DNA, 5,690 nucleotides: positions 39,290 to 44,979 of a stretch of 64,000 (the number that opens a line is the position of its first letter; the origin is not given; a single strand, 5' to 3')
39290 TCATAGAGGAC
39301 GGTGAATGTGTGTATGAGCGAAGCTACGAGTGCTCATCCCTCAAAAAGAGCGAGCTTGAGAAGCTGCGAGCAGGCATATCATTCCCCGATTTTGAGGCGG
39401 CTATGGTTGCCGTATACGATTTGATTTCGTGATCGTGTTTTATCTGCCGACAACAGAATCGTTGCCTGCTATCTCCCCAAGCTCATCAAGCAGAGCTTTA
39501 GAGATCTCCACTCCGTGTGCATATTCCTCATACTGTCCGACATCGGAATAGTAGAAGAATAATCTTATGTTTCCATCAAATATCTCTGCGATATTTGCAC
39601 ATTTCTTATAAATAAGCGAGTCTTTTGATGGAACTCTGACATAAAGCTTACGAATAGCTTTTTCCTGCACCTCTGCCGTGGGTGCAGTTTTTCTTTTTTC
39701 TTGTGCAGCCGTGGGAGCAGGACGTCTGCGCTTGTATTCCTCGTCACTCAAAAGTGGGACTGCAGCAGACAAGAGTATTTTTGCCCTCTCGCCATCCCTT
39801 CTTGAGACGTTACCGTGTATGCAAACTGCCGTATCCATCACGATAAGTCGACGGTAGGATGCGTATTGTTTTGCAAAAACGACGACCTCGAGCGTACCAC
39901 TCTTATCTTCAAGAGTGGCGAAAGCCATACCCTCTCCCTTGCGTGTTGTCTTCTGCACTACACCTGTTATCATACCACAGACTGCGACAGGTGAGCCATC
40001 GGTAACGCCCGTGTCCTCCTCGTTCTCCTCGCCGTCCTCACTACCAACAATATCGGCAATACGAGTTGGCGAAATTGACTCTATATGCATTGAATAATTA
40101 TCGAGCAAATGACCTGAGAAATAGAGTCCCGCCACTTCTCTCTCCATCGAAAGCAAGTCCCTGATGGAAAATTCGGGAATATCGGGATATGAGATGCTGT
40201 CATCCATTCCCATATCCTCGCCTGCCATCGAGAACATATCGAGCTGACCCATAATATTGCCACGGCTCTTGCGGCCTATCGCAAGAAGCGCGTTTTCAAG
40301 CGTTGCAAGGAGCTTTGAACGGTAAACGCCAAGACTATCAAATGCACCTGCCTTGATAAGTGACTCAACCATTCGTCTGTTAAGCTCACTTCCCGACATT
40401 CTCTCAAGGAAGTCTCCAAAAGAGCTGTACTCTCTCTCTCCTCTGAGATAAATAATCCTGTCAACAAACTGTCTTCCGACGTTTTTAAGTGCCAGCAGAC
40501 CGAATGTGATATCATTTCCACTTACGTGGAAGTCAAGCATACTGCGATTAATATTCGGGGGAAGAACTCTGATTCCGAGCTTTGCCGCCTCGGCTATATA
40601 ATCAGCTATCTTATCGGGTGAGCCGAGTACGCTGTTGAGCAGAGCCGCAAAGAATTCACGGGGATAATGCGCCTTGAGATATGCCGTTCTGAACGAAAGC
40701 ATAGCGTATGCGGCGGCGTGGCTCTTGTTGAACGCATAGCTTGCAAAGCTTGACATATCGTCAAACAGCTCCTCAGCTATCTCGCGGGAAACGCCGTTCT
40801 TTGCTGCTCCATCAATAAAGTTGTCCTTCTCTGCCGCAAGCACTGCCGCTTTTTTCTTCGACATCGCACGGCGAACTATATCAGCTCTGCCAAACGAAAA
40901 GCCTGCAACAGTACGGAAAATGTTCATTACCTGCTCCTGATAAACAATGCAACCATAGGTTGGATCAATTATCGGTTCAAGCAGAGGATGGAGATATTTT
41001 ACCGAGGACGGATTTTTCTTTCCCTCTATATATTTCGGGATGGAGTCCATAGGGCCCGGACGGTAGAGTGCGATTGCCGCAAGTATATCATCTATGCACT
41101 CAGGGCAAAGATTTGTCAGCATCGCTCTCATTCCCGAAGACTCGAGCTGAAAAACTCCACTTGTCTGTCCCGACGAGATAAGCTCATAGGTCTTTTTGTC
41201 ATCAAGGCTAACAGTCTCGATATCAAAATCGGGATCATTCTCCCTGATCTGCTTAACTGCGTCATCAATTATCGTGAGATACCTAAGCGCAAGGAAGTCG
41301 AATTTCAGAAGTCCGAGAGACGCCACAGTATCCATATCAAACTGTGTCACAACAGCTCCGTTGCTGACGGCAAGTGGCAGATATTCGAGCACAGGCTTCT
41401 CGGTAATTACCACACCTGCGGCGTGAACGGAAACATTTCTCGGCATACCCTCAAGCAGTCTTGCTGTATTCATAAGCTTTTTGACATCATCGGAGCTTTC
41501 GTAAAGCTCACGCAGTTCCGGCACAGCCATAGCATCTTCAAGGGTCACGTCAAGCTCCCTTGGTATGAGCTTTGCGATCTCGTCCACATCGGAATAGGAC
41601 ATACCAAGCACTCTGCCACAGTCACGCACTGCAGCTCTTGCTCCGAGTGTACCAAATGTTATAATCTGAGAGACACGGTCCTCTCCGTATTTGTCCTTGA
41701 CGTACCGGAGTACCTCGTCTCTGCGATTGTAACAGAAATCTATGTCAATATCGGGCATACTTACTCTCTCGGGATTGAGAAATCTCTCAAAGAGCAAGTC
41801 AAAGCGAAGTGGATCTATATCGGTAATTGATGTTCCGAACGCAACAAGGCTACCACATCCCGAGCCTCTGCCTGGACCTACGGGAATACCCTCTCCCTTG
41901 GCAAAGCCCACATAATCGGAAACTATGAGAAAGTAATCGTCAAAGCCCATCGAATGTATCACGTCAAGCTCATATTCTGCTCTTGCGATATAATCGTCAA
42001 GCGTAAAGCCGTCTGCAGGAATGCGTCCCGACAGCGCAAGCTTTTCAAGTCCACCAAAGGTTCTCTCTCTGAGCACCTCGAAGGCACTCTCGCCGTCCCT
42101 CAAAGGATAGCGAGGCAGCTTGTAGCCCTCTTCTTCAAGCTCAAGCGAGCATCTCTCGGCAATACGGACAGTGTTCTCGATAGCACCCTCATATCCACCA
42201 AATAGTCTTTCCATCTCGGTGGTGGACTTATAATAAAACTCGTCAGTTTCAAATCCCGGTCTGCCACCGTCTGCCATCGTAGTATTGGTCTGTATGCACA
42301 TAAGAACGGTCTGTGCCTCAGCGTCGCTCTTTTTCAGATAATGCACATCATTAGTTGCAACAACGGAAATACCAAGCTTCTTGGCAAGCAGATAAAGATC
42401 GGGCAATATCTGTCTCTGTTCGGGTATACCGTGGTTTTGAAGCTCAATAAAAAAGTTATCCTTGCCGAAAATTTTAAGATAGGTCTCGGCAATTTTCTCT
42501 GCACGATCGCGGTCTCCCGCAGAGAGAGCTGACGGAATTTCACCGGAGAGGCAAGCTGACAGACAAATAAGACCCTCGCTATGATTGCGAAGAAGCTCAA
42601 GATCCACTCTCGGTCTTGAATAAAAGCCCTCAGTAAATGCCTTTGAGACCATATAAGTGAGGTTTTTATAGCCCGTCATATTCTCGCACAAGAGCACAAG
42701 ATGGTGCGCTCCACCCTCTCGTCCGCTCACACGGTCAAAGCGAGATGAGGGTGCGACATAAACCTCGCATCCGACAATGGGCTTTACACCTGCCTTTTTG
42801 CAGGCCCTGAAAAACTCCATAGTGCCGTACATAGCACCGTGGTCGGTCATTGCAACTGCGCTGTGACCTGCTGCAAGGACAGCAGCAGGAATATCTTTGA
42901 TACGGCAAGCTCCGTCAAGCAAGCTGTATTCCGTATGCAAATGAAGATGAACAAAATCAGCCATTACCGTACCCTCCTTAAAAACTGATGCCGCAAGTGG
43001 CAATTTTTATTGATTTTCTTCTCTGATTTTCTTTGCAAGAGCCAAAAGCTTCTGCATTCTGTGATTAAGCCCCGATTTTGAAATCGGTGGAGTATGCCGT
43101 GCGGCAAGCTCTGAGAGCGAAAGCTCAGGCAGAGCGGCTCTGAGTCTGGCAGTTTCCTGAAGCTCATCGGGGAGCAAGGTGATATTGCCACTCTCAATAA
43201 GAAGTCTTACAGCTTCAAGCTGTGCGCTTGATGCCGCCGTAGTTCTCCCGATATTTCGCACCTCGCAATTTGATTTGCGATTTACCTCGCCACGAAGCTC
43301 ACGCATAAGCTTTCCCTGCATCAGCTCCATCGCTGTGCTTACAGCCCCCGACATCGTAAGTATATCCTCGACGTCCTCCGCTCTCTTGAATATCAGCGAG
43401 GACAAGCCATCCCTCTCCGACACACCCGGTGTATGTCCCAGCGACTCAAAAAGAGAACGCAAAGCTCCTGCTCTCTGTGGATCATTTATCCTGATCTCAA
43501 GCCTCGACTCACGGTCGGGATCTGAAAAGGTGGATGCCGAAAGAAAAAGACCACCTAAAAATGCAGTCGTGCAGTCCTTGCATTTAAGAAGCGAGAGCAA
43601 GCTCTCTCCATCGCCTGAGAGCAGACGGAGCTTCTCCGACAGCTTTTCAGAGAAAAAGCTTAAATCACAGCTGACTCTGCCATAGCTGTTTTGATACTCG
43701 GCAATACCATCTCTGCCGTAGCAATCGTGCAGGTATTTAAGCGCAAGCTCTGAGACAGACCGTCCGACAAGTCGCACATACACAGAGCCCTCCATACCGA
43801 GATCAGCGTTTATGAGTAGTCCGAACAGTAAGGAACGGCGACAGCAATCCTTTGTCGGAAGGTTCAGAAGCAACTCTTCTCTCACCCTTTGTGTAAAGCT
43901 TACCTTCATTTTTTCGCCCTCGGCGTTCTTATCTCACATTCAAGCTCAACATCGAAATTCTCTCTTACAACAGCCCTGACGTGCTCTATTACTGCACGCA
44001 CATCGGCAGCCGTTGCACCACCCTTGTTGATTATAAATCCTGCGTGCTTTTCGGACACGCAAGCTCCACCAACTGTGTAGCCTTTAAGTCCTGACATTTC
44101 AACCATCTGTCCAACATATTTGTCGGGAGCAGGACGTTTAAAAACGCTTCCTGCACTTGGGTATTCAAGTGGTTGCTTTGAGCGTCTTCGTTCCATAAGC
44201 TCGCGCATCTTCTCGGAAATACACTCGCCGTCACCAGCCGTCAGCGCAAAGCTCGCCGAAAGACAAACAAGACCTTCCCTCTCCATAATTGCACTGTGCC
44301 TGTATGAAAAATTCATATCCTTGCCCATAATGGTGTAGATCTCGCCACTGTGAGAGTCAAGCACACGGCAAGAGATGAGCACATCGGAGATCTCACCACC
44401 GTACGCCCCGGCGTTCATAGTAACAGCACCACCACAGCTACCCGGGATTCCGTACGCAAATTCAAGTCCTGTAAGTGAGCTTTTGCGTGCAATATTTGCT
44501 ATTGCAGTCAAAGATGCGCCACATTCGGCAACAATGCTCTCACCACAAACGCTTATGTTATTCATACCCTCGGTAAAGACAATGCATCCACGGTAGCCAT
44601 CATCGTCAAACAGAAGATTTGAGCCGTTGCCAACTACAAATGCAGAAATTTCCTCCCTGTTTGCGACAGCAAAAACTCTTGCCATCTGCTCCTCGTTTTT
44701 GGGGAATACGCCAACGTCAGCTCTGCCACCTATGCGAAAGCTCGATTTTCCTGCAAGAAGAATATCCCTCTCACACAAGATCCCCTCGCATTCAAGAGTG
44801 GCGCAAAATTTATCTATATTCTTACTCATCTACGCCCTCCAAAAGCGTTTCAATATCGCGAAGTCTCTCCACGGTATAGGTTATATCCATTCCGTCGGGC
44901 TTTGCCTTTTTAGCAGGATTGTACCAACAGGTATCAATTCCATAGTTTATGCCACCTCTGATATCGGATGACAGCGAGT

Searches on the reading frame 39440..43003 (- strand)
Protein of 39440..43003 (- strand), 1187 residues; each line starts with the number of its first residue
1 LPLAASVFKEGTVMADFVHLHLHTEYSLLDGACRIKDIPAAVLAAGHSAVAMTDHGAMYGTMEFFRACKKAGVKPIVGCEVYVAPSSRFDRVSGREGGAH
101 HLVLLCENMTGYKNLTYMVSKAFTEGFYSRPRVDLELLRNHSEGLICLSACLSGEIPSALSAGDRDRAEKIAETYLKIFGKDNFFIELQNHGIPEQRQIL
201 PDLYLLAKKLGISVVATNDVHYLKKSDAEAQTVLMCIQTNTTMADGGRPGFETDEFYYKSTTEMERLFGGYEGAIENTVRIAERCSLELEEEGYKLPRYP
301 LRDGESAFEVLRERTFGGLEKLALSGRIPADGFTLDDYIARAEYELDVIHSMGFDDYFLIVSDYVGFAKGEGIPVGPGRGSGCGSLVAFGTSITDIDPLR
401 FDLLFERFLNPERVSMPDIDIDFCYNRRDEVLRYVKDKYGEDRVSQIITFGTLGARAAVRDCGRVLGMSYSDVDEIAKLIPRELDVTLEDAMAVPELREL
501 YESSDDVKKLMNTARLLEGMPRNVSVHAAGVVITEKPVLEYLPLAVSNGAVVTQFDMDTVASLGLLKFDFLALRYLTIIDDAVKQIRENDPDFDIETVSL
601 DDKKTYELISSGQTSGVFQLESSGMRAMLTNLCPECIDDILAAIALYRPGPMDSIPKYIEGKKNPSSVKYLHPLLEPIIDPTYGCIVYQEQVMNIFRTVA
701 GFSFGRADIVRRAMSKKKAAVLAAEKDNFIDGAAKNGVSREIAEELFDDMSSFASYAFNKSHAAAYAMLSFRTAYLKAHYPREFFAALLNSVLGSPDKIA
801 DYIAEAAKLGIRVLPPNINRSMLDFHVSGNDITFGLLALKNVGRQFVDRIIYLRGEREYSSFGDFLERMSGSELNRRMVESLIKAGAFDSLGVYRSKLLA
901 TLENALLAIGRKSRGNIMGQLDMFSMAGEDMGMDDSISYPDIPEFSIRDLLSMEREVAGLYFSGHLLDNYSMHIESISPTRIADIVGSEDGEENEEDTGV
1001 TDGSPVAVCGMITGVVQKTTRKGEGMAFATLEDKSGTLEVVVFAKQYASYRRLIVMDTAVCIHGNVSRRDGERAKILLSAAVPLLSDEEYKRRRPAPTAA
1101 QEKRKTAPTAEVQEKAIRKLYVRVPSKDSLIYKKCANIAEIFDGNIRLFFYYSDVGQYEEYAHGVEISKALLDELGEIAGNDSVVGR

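Call 36: search_protein_families(library=pfam, proteins=[window:39440-43003:-], max_evalue=0.00001)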
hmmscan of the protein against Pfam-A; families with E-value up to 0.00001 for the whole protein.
window:39440-43003:- (1187 aa): 5 families
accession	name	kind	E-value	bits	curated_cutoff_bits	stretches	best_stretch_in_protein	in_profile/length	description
PF07733.18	DNA_pol3_alpha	-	4.1e-96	322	23.9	1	334-572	19-260/260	Bacterial DNA polymerase III alpha NTPase domain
PF17657.6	DNA_pol3_finger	-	1e-59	201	22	1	576-737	2-166/166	Bacterial DNA polymerase III alpha subunit finger domain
PF02811.25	PHP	-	1.4e-59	201.5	26.4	1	19-191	1-164/164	PHP domain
PF14579.12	HHH_6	-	8.6e-26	90.4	25.6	1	810-898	1-90/90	Helix-hairpin-helix motif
PF01336.31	tRNA_anti-codon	-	4.9e-12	46.1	27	1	1008-1073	3-64/75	OB-fold nucleic acid binding domain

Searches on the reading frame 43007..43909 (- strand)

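Call 36: search_protein_families(library=pfam, proteins=[window:43007-43909:-], max_evalue=0.00001)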
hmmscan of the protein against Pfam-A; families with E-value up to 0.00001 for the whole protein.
window:43007-43909:- (300 aa): 2 families
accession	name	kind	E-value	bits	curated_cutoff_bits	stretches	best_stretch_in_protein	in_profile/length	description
PF02650.20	HTH_WhiA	-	2.1e-26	92.6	27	1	209-292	1-84/84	WhiA C-terminal HTH domain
PF14527.11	LAGLIDADG_WhiA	-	3.8e-11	43.4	23.2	1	115-206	2-93/93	WhiA LAGLIDADG-like domain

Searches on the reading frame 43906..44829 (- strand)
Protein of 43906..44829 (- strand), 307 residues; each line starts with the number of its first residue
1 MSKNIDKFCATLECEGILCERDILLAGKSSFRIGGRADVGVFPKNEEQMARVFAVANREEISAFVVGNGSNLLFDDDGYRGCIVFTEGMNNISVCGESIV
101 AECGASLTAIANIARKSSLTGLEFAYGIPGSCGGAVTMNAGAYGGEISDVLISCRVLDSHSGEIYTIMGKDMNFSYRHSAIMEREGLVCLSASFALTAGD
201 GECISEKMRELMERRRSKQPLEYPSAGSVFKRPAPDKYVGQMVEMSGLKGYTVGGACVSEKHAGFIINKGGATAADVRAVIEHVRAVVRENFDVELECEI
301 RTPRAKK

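Call 36: search_protein_families(library=pfam, proteins=[window:43906-44829:-], max_evalue=0.00001)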
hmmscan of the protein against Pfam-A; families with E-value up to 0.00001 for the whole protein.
window:43906-44829:- (307 aa): 2 families
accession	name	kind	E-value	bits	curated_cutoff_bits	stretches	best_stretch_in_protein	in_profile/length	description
PF02873.21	MurB_C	-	1.7e-35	121.6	27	1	204-301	2-97/99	UDP-N-acetylenolpyruvoylglucosamine reductase, C-terminal domain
PF01565.28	FAD_binding_4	-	1.3e-20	74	26.4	1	39-166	3-137/139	FAD binding domain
